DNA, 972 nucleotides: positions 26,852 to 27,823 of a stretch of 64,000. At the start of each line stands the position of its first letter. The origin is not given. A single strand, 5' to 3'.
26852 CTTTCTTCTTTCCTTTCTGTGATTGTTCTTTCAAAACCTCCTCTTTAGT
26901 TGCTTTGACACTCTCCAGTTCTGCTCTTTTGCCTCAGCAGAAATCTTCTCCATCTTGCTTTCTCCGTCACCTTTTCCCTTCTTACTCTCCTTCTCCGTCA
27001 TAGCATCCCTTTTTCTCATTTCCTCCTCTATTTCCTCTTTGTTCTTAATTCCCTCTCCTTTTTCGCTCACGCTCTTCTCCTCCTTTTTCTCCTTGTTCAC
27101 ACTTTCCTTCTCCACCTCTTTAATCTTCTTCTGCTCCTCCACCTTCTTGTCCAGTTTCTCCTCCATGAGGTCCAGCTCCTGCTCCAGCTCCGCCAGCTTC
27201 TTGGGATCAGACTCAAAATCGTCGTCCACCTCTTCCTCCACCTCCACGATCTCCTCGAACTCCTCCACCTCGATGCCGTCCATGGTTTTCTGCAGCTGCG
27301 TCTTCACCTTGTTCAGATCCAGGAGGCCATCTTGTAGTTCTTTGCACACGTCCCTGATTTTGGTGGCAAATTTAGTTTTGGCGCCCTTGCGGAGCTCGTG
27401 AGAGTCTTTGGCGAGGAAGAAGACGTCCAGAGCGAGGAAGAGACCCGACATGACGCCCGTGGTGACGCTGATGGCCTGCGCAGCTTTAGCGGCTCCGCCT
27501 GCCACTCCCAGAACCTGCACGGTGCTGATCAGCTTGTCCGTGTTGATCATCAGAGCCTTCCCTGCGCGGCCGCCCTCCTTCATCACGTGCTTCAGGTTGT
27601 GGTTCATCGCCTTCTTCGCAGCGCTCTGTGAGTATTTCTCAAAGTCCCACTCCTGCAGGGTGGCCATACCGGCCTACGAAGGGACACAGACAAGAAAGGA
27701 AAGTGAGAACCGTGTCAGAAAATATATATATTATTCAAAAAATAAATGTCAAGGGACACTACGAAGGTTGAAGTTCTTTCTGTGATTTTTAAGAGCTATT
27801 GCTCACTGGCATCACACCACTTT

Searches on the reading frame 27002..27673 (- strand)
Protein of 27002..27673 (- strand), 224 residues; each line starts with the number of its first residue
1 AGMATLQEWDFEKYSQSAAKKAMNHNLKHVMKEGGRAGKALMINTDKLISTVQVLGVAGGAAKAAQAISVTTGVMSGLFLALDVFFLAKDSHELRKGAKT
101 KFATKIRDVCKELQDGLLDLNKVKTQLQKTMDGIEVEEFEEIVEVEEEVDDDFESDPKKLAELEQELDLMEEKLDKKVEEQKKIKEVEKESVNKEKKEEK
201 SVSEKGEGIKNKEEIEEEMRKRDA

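Call 12: search_protein_families(library=pfam, proteins=[window:27002-27673:-], max_evalue=0.01)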
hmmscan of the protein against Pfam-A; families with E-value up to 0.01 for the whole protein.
seq(224 aa): 2 families
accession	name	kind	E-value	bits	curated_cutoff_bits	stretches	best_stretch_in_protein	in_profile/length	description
PF05461.16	ApoL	-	2.9e-09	37.2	25.9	1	47-121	222-297/298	Apolipoprotein L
PF02050.21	FliJ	-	0.0013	19.4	28.4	1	110-200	18-108/123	Flagellar FliJ protein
